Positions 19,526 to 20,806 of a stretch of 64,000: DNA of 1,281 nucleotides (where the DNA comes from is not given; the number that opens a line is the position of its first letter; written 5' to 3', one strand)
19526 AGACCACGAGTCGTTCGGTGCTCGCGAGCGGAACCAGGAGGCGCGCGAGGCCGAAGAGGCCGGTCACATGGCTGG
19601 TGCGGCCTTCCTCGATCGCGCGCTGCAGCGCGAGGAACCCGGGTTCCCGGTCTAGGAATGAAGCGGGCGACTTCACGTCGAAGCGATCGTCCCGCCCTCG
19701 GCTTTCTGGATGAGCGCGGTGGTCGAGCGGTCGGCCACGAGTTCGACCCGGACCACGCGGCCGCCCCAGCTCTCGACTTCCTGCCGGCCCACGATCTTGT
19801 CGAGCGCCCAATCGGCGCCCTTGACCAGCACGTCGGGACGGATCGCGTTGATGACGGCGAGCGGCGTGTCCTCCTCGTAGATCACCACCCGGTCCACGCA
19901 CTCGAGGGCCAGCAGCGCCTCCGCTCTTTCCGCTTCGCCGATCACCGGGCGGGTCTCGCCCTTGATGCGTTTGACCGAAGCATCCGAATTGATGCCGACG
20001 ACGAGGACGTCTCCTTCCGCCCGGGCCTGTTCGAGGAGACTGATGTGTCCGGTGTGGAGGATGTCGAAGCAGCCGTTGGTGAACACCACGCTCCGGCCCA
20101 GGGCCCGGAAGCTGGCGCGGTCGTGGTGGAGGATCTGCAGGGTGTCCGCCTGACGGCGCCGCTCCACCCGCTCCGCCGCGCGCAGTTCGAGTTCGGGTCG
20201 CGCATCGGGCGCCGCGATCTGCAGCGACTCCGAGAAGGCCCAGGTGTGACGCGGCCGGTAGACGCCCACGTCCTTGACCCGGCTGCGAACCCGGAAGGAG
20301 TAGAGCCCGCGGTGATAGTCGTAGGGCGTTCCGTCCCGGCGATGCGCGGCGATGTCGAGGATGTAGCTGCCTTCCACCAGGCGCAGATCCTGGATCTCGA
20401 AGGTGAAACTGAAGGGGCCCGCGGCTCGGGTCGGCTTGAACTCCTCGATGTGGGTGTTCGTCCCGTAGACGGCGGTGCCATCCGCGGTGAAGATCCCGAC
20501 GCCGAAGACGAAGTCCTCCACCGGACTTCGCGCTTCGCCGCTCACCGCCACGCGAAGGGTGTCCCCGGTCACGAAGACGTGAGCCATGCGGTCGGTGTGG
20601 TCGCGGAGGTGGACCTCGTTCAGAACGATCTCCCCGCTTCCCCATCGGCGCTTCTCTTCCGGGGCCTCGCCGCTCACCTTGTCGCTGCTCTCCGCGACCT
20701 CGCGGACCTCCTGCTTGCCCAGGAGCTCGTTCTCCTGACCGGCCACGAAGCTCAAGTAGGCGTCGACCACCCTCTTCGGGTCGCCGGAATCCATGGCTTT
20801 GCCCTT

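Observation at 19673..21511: Wzt exporter ATPase fused to an ADP-heptose-type nucleotidyltransferase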

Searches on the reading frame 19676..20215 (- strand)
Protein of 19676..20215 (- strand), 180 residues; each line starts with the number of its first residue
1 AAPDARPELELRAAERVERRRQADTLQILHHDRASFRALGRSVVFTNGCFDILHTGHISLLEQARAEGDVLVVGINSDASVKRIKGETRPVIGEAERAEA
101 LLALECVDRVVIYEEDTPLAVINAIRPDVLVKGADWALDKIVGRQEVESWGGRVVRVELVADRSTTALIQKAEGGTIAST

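Call 6: search_protein_families(library=ncbifam, proteins=[window:19676-20215:-], max_evalue=0.01)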
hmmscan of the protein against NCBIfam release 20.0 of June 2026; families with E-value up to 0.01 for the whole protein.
window:19676-20215:- (180 aa): 12 families
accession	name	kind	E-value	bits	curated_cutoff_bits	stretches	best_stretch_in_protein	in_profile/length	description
TIGR02199.1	rfaE_dom_II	equivalog_domain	9.3e-60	200.6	181.5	1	35-173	5-143/144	D-glycero-beta-D-manno-heptose 1-phosphate adenylyltransferase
NF008454.0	PRK11316.1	equivalog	5.5e-50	170.3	521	1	7-172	306-471/475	bifunctional D-glycero-beta-D-manno-heptose-7-phosphate kinase/D-glycero-beta-D-manno-heptose 1-phosphate adenylyltransferase HldE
TIGR00125.1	cyt_tran_rel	domain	5.6e-17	61.7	27.7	1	43-108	1-63/65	adenylyltransferase/cytidyltransferase family protein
TIGR01518.1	g3p_cytidyltrns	equivalog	7e-11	42.3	165.4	1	44-137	1-93/125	glycerol-3-phosphate cytidylyltransferase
NF001985.0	PRK00777.1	subfamily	1.3e-08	35.1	104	1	46-102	9-63/157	pantetheine-phosphate adenylyltransferase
NF002250.0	PRK01170.1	subfamily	1.4e-05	24.7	489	1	44-85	3-44/322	bifunctional pantetheine-phosphate adenylyltransferase/NTP phosphatase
NF041124.1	CoaD_Thcocales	equivalog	0.00015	21.7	290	1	44-102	7-64/156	phosphopantetheine adenylyltransferase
TIGR00018.1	panC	equivalog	0.00097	18.2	212.75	1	24-75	5-55/283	pantoate--beta-alanine ligase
NF004162.0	PRK05627.1-5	equivalog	0.001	18.6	241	1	46-121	18-94/304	bifunctional riboflavin kinase/FAD synthetase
NF005518.0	PRK07143.1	equivalog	0.0018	17.7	232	1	42-104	16-79/281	hypothetical protein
NF045965.1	RibF_rel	equivalog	0.0042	16.6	200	1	44-85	15-63/279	FAD synthase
TIGR01510.1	coaD_prev_kdtB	equivalog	0.0059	16.6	103.3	1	47-80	5-38/155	pantetheine-phosphate adenylyltransferase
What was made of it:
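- On TagD glycerol-3-phosphate cytidylyltransferase: 42.3 bits against cut-off 165.4 (call 6).
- Closest known: TagGH/TarGH teichoic-acid exporter plus TagD cytidylyltransferase. Different: The domain fails the TagD model (42 bits against 165; call 6).
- TagD model TIGR01518 scores 42 bits against a cut-off of 165 (call 6).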

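Call 23: search_solved_structures(query=window:19676-20215:-, max_evalue=0.001, show_alignments=3)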
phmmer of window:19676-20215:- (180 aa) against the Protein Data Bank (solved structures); distinct sequences matched with E-value up to 0.001: 12.
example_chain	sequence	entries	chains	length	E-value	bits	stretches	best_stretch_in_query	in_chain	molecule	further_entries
5x9q_A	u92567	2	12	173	1.3e-38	135.7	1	35-173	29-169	Putative cytidylyltransferase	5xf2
3elb_A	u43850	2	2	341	1.3e-23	86.8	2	44-168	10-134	Ethanolamine-phosphate cytidylyltransferase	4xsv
3glv_A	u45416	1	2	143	4.4e-12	49.3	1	44-154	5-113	Lipopolysaccharide core biosynthesis protein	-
5x3d_A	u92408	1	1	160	9e-09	38.6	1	35-168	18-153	Phosphoenolpyruvate phosphomutase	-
9hsm_A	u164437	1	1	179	3.8e-08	36.5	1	32-111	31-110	choline-phosphate cytidylyltransferase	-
9hsg_A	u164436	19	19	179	3.8e-08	36.5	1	32-111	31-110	choline-phosphate cytidylyltransferase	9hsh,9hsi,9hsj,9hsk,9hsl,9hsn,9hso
4zcp_A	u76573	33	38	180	3.8e-08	36.5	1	32-111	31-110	Cholinephosphate cytidylyltransferase | Choline-phosphate cytidylyltransferase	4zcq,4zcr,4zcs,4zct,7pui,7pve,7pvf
1coz_A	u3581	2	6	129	1.7e-07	34.4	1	44-137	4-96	PROTEIN (GLYCEROL-3-PHOSPHATE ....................) | glycerol-3-phosphate cytidylyltransferase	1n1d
2b7l_A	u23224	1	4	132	8.6e-07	32.1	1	44-137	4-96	glycerol-3-phosphate cytidylyltransferase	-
3hl4_A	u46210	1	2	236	0.00031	23.8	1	44-111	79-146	Choline-phosphate cytidylyltransferase A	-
4mvc_A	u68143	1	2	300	0.00048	23.2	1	44-111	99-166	Choline-phosphate cytidylyltransferase A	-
4mvd_B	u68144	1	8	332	0.00057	22.9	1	44-111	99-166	Choline-phosphate cytidylyltransferase A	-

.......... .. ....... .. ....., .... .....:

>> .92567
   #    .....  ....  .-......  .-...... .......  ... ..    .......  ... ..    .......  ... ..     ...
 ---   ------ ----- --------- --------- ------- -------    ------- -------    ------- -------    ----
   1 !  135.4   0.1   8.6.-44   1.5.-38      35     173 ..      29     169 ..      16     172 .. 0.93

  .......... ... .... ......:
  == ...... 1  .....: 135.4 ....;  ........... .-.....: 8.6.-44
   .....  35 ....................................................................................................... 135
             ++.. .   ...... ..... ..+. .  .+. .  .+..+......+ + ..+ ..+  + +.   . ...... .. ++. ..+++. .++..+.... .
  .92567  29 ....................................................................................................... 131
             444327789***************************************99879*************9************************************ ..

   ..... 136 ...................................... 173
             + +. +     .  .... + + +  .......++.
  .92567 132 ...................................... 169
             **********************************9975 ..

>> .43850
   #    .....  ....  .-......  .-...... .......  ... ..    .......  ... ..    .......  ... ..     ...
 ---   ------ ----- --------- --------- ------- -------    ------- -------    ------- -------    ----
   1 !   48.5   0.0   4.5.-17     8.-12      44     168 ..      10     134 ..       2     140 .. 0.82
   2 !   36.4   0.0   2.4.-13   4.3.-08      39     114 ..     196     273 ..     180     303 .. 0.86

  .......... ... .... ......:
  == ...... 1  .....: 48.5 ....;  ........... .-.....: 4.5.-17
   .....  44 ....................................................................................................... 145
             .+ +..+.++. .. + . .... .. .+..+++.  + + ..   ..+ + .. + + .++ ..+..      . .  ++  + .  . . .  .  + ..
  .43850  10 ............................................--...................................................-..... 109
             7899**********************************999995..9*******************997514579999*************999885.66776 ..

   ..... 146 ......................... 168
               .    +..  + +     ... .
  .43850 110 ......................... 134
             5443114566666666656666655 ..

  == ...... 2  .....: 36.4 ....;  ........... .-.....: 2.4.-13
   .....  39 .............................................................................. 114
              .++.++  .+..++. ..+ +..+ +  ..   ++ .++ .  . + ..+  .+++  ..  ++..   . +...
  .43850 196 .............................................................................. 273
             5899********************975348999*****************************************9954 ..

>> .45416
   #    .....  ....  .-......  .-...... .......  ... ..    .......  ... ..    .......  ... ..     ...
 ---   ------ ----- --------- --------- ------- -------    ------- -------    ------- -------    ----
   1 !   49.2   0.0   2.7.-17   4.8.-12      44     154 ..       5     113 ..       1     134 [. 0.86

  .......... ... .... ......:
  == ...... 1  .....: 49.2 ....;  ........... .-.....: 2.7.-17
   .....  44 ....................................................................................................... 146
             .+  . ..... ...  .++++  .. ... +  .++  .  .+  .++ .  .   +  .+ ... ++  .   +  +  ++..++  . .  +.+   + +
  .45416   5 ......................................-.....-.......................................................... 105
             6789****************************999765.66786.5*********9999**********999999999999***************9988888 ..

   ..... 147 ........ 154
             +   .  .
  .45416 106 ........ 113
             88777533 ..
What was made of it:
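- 19697..20113 (-): HldC / RfaE domain II-like nucleotidyltransferase (residues 467-605). Motifs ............, NSD, KG, EEDTP, VKGADW, DRSTT. B. pseudomallei HldC 5x9q, E 1e-38 (call 23).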

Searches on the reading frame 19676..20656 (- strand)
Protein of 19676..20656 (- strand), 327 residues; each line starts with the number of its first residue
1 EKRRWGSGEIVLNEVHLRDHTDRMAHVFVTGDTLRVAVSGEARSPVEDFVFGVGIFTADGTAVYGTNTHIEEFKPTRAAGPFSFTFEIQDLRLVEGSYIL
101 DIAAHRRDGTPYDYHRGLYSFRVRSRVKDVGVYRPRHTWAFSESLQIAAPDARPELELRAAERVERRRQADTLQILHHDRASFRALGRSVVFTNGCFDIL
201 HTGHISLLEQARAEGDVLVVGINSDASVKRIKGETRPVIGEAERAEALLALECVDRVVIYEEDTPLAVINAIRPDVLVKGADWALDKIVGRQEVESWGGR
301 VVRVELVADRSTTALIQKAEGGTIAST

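Call 67: predict_structure(alignment_id=A3)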
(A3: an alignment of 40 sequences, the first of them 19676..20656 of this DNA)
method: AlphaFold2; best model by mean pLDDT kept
length: 327 residues; sequences in the alignment: 40
mean_pLDDT: 87.8   pTM: 0.51
mean pLDDT of the five models: 87.8, 85.1, 84.8, 84.5, 83.7
residues with pLDDT >= 90: 198; 70-90: 99; 50-70: 17; < 50: 13
segments of 3 or more residues with pLDDT < 50: 155-163, 325-327
pLDDT, mean of each block of 10 residues (from residue 1): 81 97 94 96 97 93 93 96 96 92 96 94 78 84 96 54 60 88 89 89 89 95 93 86 90 91 94 95 87 97 83 72 52
secondary structure, 60 per line:
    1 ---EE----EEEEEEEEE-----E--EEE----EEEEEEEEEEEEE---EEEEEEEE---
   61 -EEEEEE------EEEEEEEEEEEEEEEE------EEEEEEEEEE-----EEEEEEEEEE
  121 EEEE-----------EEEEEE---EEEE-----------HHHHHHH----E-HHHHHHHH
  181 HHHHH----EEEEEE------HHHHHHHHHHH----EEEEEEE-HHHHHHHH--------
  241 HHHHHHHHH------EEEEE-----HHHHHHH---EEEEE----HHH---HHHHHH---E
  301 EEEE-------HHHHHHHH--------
elements in order: E10-18 E27-29 E34-46 E50-57 E62-67 E74-89 E96-105 E111-124 E136-141 E145-148 H160-166 H173-185 E190-195 H202-212 E217-223 H225-232 H241-249 E256-260 H266-272 E276-280 H291-296 E300-304 H312-319
